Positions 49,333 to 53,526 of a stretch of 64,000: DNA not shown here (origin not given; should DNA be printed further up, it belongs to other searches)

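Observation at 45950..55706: Seven-gene pseudopilin operon containing a 1297-aa giant prepilin and three PilX-like pilins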

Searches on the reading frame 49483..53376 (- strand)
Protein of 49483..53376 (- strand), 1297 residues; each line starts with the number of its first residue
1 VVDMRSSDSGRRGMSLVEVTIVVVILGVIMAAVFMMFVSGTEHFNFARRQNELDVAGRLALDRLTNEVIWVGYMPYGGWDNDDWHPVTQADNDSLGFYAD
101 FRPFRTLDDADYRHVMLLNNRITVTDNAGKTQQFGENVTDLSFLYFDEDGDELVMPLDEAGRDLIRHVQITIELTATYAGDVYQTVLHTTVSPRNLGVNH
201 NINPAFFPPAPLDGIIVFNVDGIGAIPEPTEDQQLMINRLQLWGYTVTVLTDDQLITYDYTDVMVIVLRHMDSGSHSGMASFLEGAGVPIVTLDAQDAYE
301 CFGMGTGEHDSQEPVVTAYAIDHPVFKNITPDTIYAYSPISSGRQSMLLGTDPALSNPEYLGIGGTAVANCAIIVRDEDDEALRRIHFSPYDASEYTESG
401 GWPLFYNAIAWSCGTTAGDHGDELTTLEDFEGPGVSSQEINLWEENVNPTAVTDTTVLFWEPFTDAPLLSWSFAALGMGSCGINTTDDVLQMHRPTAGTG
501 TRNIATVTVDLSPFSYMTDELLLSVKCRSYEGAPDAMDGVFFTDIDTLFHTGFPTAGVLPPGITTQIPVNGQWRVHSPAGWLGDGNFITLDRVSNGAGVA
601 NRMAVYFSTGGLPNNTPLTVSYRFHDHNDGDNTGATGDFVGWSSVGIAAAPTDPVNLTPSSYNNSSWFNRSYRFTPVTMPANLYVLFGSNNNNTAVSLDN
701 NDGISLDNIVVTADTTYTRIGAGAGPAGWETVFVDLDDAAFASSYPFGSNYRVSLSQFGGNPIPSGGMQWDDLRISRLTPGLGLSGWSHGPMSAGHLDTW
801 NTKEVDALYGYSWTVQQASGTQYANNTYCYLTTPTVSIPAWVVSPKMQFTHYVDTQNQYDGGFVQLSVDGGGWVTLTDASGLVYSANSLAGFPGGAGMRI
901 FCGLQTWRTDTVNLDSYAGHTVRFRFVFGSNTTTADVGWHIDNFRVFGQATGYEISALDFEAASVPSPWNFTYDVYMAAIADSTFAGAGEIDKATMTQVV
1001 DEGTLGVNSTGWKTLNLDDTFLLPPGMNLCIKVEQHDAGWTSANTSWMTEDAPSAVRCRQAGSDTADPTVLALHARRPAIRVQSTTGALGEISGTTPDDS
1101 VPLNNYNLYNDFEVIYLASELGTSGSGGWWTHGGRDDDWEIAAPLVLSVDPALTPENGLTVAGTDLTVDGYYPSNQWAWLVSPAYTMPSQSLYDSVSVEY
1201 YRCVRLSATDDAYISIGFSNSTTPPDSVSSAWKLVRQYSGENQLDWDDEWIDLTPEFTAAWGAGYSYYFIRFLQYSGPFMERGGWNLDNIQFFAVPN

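Call 5: search_protein_families(library=pfam, proteins=[window:49483-53373:-], max_evalue=1)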
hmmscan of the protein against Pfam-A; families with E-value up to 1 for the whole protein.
window:49483-53373:- (1296 aa): 3 families
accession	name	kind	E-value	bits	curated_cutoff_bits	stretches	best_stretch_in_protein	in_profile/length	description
PF07963.17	N_methyl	-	2e-05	24.4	21.2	1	9-33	3-27/27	Prokaryotic N-terminal methylation motif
PF20773.4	InhA-like_MAM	-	0.011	15.7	26.9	1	844-945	65-162/191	Immune inhibitor A-like, MAM domain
PF21471.3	Reelin_subrepeat-B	-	0.058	13.6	27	1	863-944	62-125/127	Reelin subrepeat B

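Call 6: search_protein_families(library=ncbifam, proteins=[window:49483-53373:-], max_evalue=1)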
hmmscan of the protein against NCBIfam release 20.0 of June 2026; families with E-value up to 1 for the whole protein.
window:49483-53373:- (1296 aa): 6 families
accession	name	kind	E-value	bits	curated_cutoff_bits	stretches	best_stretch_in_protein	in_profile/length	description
NF038111.1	rhom_dep_M36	equivalog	1.8e-11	42.3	1700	1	845-946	1055-1164/1315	rhombosortase-dependent M36 family metallopeptidase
NF038112.1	myxo_dep_M36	subfamily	7.1e-11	40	1500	1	796-949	995-1170/1604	myxosortase-dependent M36 family metallopeptidase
TIGR02532.1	IV_pilin_GFxxxE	domain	0.00025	20.8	16.3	1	10-32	1-23/24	prepilin-type N-terminal cleavage/methylation domain-containing protein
NF038128.1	choice_anch_J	domain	0.0038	17.4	30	1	799-945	16-162/162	choice-of-anchor J domain-containing protein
TIGR01710.1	typeII_sec_gspG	equivalog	0.12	12.4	88.85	1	11-45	1-35/134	type II secretion system major pseudopilin GspG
TIGR01708.2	typeII_sec_gspH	equivalog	0.19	11.7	80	1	11-44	2-37/169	type II secretion system minor pseudopilin GspH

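Call 8: find_homologous_proteins(query=window:49483-53373:-)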
Query window:49483-53373:- (1296 aa): 71 proteins with E <= 0.001 among 8000 candidates.
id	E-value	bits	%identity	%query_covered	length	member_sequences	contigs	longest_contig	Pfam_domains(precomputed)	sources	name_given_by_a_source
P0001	0.0e+0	1589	54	100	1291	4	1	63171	-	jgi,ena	-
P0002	0.0e+0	1564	55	99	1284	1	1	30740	PF20773.6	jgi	jgi:hypothetical protein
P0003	0.0e+0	1520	53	100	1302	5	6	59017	-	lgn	-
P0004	0.0e+0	1489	52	100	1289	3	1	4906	PF20773.6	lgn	-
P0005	0.0e+0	1422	51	100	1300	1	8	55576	-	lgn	-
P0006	0.0e+0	1389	51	99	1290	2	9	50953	-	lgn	-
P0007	0.0e+0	1355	49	99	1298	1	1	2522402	-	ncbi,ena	-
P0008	0.0e+0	1312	47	100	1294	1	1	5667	-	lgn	-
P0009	0.0e+0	1304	47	99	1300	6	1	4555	-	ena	-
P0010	0.0e+0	1240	46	99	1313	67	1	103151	-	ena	-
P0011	0.0e+0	1238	46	99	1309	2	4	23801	-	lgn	-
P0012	0.0e+0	1218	46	99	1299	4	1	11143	-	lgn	-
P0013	2.8e-298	1011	42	97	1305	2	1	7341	-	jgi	-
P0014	3.9e-297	1007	40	99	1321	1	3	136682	PF20773.6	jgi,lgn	jgi:hypothetical protein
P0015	4.2e-297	1007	42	97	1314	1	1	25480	-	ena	-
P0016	4.7e-297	1007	41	99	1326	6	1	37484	PF07963.18,PF20773.6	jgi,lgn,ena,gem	-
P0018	5.7e-296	1003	40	99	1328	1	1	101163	PF07963.18,PF20773.6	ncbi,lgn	-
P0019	1.1e-292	993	40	99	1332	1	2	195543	-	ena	-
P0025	4.9e-268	911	39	99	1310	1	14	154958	PF20773.6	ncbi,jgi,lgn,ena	jgi:prepilin-type N-terminal cleavage/methylation domain-containing protein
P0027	5.8e-258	877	37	99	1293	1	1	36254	PF20773.6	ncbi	ncbi:MAG: hypothetical protein R6V62_03930 [Candidatus Fermentibacteraceae bacterium]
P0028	7.6e-258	877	38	99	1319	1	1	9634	PF20773.6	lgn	-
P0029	1.0e-256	873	39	99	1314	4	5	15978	PF20773.6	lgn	-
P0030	1.6e-249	849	38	99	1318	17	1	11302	PF20773.6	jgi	-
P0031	3.8e-243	828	43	45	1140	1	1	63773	PF07963.18,PF20773.6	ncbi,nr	ncbi:prepilin-type N-terminal cleavage/methylation domain-containing protein [Candidatus Fermentibac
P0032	4.3e-243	828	36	99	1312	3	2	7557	PF20773.6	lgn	-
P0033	5.1e-241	821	37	99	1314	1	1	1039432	PF20773.6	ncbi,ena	-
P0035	6.8e-237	808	36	99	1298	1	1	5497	PF07963.18,PF20773.6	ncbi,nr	ncbi:MAG: prepilin-type N-terminal cleavage/methylation domain-containing protein [Candidatus Fermen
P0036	6.7e-236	804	37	99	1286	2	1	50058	PF20773.6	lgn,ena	-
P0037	1.3e-235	803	44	44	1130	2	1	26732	PF20773.6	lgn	-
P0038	5.6e-234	798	36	99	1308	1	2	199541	PF07963.18,PF20773.6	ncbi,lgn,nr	ncbi:hypothetical protein CSA37_06295 [Candidatus Fermentibacteria bacterium]|nr:MAG: hypothetical p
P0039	1.9e-225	770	34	100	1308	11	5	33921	PF07963.18,PF20773.6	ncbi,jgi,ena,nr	ncbi:MAG TPA: immune inhibitor A [Candidatus Sabulitectum sp.]|nr:immune inhibitor A [Candidatus Sab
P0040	1.7e-223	763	35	99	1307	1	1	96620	PF07963.18,PF20773.6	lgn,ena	-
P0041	9.3e-220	751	35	99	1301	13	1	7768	PF07963.18,PF20773.6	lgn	-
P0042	1.4e-217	744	35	99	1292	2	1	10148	PF20773.6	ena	-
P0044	1.9e-165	571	44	33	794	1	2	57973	-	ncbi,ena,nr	ncbi:MAG: type II secretion system GspH family protein [Candidatus Aegiribacteria sp.]|nr:type II se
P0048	6.7e-154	533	36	67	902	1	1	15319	PF07963.18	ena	-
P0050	9.7e-152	525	47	33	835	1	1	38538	-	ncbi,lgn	-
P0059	4.2e-137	477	46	32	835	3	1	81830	-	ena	-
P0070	4.1e-123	431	42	33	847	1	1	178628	-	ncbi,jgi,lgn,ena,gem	-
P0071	4.9e-18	83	32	10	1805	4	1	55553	PF07495.20,PF00801.27,PF17963.8,PF20773.6,PF07705.18,PF21471.4,PF18911.7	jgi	-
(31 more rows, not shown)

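Call 9: find_encoding_contigs(protein=window:49483-53376:-, flank=10000, max_places=6)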
Protein window:49483-53376:- (1297 aa): no gene with exactly this product is on record in the collection.

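Call 10: find_encoding_contigs(protein=P0007, flank=10000, max_places=2)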
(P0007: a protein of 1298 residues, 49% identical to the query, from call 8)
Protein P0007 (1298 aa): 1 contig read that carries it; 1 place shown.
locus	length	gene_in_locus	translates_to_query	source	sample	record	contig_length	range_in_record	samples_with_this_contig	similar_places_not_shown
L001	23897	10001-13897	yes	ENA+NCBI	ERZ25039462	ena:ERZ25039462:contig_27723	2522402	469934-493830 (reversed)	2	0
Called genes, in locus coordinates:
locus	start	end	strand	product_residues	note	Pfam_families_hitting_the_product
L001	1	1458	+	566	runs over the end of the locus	PF01368:DHH, PF02272:DHHA1, PF17768:RecJ_OB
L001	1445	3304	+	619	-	PF00270:DEAD (faint), PF13307:Helicase_C_2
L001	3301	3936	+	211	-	PF02578:Cu-oxidase_4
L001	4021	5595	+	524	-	PF23914:TPR_CcmH_CycH (weak), PF14559:TPR_19, PF07719:TPR_2 (weak), PF13432:TPR_16, PF13432:TPR_16, PF13414:TPR_11, PF14559:TPR_19, PF14559:TPR_19, +23 more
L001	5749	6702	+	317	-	PF01018:GTP1_OBG, PF01926:MMR_HSR1, PF02421:FeoB_N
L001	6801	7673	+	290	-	PF02481:DNA_processg_A, PF17782:WHD_DprA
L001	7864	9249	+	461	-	-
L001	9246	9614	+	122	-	-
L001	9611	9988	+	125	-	PF07963:N_methyl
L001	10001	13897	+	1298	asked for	-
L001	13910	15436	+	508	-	-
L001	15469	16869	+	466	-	-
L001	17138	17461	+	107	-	-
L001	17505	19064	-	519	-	PF13487:HD_5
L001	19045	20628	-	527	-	PF13487:HD_5, PF01966:HD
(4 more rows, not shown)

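Call 11: find_encoding_contigs(protein=P0001, flank=10000, max_places=2)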
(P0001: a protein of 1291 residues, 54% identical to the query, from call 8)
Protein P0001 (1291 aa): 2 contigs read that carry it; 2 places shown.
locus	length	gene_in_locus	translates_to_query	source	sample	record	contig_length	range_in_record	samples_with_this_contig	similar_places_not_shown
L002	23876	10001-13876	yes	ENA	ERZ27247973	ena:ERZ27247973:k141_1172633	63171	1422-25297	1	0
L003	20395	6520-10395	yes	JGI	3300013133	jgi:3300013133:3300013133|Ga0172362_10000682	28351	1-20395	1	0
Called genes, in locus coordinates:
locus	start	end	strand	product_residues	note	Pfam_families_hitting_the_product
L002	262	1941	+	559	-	PF01368:DHH, PF02272:DHHA1, PF17768:RecJ_OB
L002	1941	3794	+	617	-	PF00270:DEAD (faint), PF13307:Helicase_C_2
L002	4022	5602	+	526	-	PF23914:TPR_CcmH_CycH, PF13432:TPR_16 (weak), PF14559:TPR_19, PF00515:TPR_1 (weak), PF13424:TPR_12 (weak), PF23914:TPR_CcmH_CycH (weak), PF14559:TPR_19, PF13432:TPR_16, +18 more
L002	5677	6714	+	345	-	PF01018:GTP1_OBG, PF01926:MMR_HSR1, PF02421:FeoB_N (weak)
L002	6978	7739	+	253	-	PF02481:DNA_processg_A, PF17782:WHD_DprA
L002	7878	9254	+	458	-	-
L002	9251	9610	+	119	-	-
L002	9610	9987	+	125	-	PF07963:N_methyl (weak)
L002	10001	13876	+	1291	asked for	-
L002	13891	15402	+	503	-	-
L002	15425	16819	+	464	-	-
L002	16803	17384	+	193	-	PF07963:N_methyl (weak)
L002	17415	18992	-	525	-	PF13487:HD_5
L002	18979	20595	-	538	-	PF01966:HD, PF13487:HD_5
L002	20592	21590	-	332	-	-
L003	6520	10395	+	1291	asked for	-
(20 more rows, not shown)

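Call 13: find_encoding_contigs(protein=P0070, flank=10000, max_places=1)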
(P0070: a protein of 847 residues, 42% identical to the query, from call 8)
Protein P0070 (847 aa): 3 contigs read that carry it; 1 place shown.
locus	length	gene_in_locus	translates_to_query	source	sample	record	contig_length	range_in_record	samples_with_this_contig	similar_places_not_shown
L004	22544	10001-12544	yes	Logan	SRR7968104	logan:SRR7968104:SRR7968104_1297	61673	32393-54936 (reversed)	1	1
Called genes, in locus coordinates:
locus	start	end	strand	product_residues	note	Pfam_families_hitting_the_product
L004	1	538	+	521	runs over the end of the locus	PF14559:TPR_19 (weak), PF13414:TPR_11 (weak), PF13428:TPR_14 (weak), PF13432:TPR_16, PF23914:TPR_CcmH_CycH, PF13431:TPR_17 (weak), PF14559:TPR_19, PF14559:TPR_19, +20 more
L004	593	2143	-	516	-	PF13487:HD_5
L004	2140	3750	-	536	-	PF01966:HD, PF13487:HD_5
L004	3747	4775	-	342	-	-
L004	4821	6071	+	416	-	PF02310:B12-binding, PF04055:Radical_SAM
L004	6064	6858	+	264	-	PF08501:Shikimate_dh_N, PF18317:SDH_C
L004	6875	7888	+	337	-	PF04055:Radical_SAM, PF06968:BATS (weak)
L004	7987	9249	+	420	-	-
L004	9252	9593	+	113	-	-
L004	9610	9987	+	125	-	PF07963:N_methyl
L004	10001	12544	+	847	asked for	-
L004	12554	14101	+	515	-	-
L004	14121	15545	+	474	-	-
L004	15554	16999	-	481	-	PF00464:SHMT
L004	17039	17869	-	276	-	PF00359:PTS_EIIA_2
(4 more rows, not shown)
